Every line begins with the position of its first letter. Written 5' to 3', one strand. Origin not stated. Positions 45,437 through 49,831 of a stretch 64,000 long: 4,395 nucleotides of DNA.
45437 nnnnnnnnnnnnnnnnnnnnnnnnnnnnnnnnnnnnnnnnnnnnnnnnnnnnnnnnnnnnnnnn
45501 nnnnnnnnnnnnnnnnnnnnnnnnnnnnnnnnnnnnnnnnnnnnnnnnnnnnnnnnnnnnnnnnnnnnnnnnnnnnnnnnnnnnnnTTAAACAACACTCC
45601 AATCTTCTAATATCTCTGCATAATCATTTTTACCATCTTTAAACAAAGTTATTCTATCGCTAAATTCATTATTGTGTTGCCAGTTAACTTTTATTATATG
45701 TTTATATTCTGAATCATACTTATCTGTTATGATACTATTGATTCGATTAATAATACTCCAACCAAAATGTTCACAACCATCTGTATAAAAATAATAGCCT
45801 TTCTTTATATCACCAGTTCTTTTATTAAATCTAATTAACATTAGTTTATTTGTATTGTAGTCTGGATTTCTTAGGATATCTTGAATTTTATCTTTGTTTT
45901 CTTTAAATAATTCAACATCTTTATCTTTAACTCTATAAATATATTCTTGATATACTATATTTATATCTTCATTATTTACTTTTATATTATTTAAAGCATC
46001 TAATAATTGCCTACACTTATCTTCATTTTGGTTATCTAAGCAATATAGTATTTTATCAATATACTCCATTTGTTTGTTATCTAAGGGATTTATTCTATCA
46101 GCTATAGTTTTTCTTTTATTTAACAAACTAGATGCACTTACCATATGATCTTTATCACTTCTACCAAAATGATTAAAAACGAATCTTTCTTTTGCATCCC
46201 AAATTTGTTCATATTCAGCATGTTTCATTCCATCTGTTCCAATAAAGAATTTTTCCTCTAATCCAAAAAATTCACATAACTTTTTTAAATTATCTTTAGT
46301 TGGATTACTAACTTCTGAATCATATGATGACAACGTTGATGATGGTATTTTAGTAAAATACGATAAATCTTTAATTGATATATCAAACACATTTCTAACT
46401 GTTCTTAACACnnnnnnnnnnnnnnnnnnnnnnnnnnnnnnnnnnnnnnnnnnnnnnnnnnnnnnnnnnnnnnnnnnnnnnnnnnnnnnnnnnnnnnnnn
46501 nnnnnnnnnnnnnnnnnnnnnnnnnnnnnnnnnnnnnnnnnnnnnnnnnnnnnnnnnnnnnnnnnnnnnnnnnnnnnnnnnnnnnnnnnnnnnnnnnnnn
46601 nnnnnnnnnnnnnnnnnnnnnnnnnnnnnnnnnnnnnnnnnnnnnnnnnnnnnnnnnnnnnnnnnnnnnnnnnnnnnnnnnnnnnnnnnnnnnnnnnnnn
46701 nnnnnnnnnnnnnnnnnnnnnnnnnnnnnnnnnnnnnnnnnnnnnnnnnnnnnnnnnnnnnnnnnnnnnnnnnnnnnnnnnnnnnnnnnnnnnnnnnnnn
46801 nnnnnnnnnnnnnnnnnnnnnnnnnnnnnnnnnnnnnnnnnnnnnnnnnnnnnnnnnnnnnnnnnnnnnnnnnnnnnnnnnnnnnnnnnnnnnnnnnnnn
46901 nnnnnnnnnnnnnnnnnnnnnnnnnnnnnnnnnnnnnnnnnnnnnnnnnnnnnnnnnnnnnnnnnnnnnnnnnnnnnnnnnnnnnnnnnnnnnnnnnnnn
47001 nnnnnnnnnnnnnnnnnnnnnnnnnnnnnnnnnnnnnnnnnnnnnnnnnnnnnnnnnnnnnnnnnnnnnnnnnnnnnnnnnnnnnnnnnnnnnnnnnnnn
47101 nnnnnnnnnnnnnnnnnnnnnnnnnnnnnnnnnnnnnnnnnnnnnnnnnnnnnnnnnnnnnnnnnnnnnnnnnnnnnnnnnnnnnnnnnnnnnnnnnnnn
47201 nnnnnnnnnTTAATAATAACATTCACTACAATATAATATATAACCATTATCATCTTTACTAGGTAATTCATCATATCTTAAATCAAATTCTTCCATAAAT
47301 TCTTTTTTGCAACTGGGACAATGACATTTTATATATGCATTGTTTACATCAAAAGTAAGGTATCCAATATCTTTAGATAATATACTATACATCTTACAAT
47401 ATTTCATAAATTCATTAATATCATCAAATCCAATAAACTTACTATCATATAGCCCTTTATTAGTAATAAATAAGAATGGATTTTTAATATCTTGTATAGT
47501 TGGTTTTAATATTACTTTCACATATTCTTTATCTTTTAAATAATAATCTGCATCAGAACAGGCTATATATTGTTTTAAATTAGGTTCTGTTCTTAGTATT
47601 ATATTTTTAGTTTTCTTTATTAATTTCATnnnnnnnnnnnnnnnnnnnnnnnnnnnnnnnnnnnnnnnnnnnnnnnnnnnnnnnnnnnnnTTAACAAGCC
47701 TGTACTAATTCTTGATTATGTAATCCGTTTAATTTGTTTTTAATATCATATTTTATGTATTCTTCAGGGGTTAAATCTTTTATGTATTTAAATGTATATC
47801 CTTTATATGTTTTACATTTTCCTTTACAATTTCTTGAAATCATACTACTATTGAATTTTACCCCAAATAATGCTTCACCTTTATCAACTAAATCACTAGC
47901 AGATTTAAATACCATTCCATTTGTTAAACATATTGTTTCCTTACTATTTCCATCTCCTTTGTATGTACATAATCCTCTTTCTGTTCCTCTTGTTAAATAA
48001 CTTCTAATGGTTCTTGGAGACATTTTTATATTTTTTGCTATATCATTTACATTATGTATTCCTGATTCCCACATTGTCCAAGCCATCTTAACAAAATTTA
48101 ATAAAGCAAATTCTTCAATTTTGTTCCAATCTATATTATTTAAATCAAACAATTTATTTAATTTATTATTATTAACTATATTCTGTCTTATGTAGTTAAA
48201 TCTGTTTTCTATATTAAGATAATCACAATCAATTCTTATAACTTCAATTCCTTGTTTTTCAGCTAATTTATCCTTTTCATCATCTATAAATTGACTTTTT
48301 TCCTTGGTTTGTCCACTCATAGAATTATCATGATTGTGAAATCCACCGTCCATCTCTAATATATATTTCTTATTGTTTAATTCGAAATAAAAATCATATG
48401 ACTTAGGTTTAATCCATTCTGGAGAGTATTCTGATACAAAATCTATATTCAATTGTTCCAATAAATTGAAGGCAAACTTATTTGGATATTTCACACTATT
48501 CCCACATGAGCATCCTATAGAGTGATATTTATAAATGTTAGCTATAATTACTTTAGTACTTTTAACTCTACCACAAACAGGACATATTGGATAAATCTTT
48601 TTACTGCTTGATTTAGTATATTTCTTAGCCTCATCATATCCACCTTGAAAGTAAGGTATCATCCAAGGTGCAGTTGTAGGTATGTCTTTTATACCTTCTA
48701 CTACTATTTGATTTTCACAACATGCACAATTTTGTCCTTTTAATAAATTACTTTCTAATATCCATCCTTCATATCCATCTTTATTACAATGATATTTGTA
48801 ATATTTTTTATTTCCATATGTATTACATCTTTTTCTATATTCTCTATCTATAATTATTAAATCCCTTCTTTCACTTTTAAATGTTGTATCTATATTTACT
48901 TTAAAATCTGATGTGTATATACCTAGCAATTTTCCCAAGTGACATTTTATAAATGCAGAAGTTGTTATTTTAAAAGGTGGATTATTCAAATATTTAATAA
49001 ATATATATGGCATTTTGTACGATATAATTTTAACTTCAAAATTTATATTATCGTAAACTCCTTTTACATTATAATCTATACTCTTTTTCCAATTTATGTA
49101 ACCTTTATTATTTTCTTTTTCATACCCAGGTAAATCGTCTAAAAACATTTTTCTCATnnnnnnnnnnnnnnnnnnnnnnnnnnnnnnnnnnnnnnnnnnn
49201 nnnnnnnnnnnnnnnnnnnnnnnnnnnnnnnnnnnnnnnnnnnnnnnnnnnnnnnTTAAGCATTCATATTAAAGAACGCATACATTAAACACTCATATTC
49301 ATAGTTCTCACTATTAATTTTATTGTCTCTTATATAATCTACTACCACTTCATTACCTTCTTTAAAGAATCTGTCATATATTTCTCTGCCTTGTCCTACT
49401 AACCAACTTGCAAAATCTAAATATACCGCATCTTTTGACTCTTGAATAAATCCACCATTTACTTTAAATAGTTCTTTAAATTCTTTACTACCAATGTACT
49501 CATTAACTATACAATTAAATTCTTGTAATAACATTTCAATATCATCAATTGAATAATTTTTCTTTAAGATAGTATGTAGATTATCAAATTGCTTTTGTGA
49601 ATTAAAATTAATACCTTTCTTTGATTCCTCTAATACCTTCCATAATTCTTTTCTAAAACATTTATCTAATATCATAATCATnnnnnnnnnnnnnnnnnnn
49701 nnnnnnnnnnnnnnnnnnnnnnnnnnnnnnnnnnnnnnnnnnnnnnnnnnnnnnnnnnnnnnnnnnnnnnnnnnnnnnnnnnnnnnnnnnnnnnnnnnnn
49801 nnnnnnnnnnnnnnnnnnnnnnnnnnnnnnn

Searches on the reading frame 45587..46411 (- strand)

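Call 106: search_protein_families(library=phrogs, proteins=[window:45587-46411:-], max_evalue=0.01)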
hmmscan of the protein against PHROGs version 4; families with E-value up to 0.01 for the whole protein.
window:45587-46411:- (274 aa): 4 families
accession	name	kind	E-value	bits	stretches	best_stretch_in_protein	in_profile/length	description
phrog_8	-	transcription regulation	2.1e-06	28.4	1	6-142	166-282/346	transcriptional regulator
phrog_2439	-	transcription regulation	3e-05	24.1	1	2-60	12-70/367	transcriptional regulator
phrog_3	-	transcription regulation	0.00013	22.9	1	2-135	93-254/430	transcriptional repressor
phrog_2967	-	transcription regulation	0.0095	16.5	0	10-129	23-105/225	transcriptional regulator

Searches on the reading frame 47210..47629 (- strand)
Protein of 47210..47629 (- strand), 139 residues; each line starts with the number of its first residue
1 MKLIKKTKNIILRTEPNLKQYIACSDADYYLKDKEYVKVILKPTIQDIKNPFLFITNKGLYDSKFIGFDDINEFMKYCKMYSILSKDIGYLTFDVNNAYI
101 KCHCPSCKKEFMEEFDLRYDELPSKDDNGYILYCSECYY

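Call 106: search_protein_families(library=phrogs, proteins=[window:47210-47629:-], max_evalue=0.01)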
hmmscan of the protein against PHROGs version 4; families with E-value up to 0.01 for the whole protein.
window:47210-47629:- (139 aa): 2 families
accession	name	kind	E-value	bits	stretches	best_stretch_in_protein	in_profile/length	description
phrog_21057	-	unknown function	0.00043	21.2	1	91-137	14-59/72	-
phrog_10521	-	unknown function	0.008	17.4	0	54-83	59-88/93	-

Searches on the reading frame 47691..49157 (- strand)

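Call 3: search_protein_families(library=pfam, proteins=[window:47691-49157:-], max_evalue=1)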
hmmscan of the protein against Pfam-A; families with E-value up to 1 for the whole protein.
window:47691-49157:- (488 aa): 4 families
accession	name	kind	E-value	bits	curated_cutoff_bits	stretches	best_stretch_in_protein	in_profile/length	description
PF14493.12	HTH_40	-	0.0062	17.2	27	1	357-395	3-40/89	Helix-turn-helix domain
PF13774.12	Longin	-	0.045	14.1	26.2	1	218-247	37-66/84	Regulated-SNARE-like domain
PF13551.12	HTH_29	-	0.14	12.7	28.1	1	368-395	12-40/64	Winged helix-turn helix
PF22083.2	I-HmuI_NUMOD-like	-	0.65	10.1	27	1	437-457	26-46/46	DNA endonuclease I-HmuI-like, NUMOD-like domain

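Call 4: search_protein_families(library=phrogs, proteins=[window:47691-49157:-], max_evalue=1)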
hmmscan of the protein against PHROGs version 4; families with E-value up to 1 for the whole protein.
window:47691-49157:- (488 aa): 9 families
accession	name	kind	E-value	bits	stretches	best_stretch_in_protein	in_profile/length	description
phrog_4538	-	unknown function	3.2e-45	155.8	1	13-459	29-447/447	-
phrog_9084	-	DNA, RNA and nucleotide metabolism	1.2e-13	52.6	1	176-330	16-171/187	homing endonuclease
phrog_7140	-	DNA, RNA and nucleotide metabolism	3.7e-07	30.2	1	229-382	129-286/423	intron encoded nuclease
phrog_3855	-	DNA, RNA and nucleotide metabolism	0.00048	21.5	0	434-472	32-69/115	HTH DNA binding protein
phrog_503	-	unknown function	0.00076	20.2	1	231-331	40-134/144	-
phrog_20162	-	DNA, RNA and nucleotide metabolism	0.0022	19.3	1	434-460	57-83/88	HNH endonuclease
phrog_33294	-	unknown function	0.16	13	1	430-461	40-71/153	-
phrog_34822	-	unknown function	0.16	12.6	0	186-196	4-14/46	-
phrog_5310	-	unknown function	0.28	11.6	1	324-392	26-94/384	-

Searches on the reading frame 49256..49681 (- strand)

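Call 3: search_protein_families(library=pfam, proteins=[window:49256-49681:-], max_evalue=1)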
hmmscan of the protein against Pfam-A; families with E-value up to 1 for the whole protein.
window:49256-49681:- (141 aa): 2 families
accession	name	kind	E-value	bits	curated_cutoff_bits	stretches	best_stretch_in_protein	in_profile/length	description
PF14024.11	DUF4240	-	8.2e-08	32.9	27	1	11-136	4-123/129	Protein of unknown function (DUF4240)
PF21728.3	PADR1_N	-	0.059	14.2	25.7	0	61-87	24-50/60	PADR1, N-terminal helical domain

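Call 4: search_protein_families(library=phrogs, proteins=[window:49256-49681:-], max_evalue=1)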
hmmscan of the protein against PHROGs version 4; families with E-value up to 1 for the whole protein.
window:49256-49681:- (141 aa): 1 family
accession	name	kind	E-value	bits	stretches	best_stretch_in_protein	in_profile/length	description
phrog_27763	-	unknown function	0.063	14.8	0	24-53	9-38/64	-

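Call 88: search_protein_families(library=padloc, proteins=[window:49256-49681:-], max_evalue=0.1)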
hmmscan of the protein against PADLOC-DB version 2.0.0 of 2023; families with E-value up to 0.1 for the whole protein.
window:49256-49681:- (141 aa): 0 families

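Call 89: search_protein_families(library=ncbifam, proteins=[window:49256-49681:-], max_evalue=0.1)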
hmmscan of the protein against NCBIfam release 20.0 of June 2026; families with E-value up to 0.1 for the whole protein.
window:49256-49681:- (141 aa): 0 families
